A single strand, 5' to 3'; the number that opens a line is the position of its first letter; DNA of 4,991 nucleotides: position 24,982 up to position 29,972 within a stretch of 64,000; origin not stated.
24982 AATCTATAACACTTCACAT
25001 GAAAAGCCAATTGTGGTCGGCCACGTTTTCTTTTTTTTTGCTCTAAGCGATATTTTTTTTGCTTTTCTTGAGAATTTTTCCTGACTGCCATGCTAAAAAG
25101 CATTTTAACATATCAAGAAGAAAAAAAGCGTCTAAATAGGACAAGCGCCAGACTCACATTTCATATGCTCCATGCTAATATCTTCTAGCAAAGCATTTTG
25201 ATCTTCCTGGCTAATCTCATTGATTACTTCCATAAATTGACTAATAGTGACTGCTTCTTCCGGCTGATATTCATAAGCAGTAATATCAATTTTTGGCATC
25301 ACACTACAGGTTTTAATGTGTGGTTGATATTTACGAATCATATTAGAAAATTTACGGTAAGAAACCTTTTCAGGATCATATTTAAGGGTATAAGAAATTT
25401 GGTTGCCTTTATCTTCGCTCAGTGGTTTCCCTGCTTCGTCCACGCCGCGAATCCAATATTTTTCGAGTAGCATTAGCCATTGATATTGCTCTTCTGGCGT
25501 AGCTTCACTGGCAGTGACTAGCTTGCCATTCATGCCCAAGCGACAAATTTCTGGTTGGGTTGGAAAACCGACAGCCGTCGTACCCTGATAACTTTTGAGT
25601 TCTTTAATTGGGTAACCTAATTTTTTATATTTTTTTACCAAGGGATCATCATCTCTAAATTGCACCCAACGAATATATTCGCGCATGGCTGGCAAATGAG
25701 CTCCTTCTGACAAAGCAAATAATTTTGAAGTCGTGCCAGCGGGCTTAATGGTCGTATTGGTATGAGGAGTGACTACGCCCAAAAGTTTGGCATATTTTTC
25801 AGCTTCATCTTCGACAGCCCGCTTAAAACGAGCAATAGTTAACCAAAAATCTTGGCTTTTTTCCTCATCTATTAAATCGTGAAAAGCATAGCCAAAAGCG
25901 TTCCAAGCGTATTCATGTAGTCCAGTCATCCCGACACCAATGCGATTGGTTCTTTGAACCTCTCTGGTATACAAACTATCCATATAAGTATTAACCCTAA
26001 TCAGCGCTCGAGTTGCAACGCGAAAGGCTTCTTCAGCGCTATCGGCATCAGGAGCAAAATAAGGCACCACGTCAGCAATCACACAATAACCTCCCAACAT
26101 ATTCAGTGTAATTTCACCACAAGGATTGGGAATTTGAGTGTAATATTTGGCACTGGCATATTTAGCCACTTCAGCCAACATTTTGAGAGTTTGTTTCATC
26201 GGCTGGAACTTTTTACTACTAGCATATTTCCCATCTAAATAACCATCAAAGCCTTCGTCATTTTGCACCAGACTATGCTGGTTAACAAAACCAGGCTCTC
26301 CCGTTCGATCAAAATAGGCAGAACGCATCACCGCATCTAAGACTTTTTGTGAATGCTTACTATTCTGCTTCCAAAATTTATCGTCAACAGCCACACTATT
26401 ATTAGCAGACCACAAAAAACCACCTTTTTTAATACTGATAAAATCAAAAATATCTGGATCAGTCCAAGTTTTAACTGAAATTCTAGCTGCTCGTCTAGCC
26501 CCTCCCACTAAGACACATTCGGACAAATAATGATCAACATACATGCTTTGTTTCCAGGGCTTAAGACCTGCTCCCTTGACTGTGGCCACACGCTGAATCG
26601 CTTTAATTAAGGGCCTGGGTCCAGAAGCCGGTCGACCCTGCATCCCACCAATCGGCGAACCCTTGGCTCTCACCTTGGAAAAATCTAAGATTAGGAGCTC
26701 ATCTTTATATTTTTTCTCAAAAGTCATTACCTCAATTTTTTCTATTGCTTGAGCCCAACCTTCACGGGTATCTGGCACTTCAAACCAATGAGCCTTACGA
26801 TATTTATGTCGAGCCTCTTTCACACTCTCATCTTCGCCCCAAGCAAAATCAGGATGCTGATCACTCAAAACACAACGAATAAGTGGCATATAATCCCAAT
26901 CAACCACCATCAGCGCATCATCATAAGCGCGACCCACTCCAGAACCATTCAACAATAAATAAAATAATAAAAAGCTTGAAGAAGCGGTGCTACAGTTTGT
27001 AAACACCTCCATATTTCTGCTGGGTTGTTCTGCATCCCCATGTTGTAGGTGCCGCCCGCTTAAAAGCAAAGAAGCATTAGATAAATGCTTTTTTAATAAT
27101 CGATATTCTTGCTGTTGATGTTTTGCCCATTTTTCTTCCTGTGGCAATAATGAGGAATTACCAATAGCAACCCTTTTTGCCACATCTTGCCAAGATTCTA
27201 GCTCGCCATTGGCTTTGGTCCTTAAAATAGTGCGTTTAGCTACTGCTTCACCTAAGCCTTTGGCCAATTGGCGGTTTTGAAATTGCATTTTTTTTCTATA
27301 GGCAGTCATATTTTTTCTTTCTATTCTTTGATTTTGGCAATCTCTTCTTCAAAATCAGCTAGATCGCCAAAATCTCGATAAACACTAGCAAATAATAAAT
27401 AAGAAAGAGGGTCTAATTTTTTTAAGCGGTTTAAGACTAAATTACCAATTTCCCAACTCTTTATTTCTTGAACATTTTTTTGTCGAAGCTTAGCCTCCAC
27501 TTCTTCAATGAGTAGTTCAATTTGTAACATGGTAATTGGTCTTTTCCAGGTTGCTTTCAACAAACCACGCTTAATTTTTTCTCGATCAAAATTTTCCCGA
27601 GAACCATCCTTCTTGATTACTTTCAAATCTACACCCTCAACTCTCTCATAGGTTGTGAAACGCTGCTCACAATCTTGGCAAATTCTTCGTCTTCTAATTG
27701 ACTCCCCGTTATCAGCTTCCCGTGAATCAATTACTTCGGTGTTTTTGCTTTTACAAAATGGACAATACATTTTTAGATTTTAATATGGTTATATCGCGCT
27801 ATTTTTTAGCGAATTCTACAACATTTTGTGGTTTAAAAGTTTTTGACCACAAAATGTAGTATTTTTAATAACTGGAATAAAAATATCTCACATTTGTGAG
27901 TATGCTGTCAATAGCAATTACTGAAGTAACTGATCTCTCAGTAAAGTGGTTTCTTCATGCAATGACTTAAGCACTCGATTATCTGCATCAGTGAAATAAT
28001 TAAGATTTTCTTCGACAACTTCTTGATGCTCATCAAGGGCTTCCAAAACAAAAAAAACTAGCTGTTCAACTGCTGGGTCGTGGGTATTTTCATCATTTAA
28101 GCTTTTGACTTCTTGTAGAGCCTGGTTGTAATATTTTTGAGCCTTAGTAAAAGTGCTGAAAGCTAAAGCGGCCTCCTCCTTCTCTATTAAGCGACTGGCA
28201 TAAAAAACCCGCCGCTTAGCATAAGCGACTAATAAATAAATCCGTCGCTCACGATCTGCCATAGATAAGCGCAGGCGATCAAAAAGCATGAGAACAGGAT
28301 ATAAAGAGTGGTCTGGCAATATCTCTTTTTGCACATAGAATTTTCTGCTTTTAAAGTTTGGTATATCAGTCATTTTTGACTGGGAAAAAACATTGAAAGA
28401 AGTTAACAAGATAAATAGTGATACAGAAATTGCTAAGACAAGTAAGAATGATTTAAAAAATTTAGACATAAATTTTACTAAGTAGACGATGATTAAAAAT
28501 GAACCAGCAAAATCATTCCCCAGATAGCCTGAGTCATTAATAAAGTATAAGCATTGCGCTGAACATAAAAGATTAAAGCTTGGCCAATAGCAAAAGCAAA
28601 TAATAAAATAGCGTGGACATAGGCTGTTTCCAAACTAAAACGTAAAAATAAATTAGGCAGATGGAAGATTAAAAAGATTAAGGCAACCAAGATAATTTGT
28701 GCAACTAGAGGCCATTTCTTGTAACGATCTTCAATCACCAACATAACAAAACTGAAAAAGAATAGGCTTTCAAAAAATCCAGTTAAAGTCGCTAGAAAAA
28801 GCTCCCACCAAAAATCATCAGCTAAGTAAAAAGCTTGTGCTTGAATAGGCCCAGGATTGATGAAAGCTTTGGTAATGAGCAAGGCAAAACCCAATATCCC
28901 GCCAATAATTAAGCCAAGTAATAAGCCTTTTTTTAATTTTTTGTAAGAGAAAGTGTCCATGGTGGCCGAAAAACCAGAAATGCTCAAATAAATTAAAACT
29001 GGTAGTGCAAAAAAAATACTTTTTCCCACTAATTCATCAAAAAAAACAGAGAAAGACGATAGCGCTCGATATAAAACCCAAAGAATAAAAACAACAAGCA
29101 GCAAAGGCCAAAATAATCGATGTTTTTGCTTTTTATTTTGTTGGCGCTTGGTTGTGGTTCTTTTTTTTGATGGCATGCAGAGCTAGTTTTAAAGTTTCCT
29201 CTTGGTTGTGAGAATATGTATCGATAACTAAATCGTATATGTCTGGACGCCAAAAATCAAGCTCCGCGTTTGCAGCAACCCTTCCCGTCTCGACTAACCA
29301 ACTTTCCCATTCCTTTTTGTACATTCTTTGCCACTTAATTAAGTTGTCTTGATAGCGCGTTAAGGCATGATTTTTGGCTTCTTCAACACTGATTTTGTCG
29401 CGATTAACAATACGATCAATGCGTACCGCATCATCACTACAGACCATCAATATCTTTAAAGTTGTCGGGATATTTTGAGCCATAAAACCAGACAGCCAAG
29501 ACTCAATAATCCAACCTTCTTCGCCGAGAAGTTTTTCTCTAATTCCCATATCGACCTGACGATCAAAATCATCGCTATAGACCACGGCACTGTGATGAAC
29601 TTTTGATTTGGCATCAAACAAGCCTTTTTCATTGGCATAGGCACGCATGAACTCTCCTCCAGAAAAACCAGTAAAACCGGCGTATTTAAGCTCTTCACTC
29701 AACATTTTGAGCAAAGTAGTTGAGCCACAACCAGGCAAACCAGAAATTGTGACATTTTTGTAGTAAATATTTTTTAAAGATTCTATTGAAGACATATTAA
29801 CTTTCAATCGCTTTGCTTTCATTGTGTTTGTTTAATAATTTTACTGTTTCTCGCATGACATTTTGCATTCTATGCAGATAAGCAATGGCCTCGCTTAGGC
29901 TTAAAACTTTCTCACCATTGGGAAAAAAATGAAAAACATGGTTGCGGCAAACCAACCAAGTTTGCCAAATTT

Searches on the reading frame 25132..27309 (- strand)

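Call 10: search_protein_families(library=pfam, proteins=[window:25132-27309:-], max_evalue=0.001)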
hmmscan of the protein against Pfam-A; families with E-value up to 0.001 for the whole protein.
window:25132-27309:- (725 aa): 3 families
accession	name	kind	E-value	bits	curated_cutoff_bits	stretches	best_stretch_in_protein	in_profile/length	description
PF21995.1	RNR-II_ins_dom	-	4.3e-13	49.9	27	1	168-244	29-106/107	B12-dependent ribonucleotide reductase, insertion domain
PF02867.20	Ribonuc_red_lgC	-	4.3e-12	45.9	23.9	0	394-469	209-296/523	Ribonucleotide reductase, barrel domain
PF17975.6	RNR_Alpha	-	2.4e-05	25.2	26.4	1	5-88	6-96/101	Ribonucleotide reductase alpha domain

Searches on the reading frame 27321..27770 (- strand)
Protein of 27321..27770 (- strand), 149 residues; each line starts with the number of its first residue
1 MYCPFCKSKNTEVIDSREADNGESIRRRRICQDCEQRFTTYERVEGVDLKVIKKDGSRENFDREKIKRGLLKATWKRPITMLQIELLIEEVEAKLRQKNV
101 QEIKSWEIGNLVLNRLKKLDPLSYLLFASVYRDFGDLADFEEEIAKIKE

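Call 10: search_protein_families(library=pfam, proteins=[window:27321-27770:-], max_evalue=0.001)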
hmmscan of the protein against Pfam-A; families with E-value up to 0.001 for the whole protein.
window:27321-27770:- (149 aa): 2 families
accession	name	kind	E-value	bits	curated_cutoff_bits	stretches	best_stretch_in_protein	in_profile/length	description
PF03477.21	ATP-cone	-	8.2e-21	74.8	25.8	1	50-134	2-85/88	ATP cone domain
PF22811.2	Zn_ribbon_NrdR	-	1.5e-20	73.3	27.2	1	1-42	1-42/42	Transcriptional repressor NrdR-like, N-terminal domain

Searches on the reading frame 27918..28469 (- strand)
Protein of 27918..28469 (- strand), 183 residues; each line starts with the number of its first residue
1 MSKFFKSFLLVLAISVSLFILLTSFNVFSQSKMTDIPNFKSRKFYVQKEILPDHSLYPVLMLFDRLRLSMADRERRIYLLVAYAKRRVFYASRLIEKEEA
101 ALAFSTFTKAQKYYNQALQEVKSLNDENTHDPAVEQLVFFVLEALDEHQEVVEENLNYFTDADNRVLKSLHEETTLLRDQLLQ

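Call 10: search_protein_families(library=pfam, proteins=[window:27918-28469:-], max_evalue=0.001)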
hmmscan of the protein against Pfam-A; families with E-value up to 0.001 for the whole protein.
window:27918-28469:- (183 aa): 1 family
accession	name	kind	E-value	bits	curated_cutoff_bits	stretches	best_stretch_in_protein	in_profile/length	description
PF18915.5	DUF5667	-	9.3e-09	36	27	1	50-154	2-91/99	Domain of unknown function (DUF5667)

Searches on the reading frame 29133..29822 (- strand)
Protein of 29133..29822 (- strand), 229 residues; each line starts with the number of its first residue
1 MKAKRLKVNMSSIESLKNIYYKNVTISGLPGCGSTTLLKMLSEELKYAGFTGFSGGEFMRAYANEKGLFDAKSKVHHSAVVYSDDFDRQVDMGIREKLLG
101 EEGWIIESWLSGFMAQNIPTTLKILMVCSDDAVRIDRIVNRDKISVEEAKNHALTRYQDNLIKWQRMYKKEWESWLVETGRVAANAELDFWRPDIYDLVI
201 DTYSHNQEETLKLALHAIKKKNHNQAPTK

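Call 10: search_protein_families(library=pfam, proteins=[window:29133-29822:-], max_evalue=0.001)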
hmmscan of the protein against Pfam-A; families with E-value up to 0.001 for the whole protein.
window:29133-29822:- (229 aa): 4 families
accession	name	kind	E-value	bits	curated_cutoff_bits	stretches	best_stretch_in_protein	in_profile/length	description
PF13207.12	AAA_17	-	9.8e-12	45.8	27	1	28-112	2-82/136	AAA domain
PF13189.12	Cytidylate_kin2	-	4e-10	40.6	28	1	24-202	2-174/176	Cytidylate kinase-like family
PF13238.12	AAA_18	-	2.1e-09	38.3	29.4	1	24-152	1-122/128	AAA domain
PF00004.35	AAA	-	0.00086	20.2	21.2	0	25-89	2-69/131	ATPase family associated with various cellular activities (AAA)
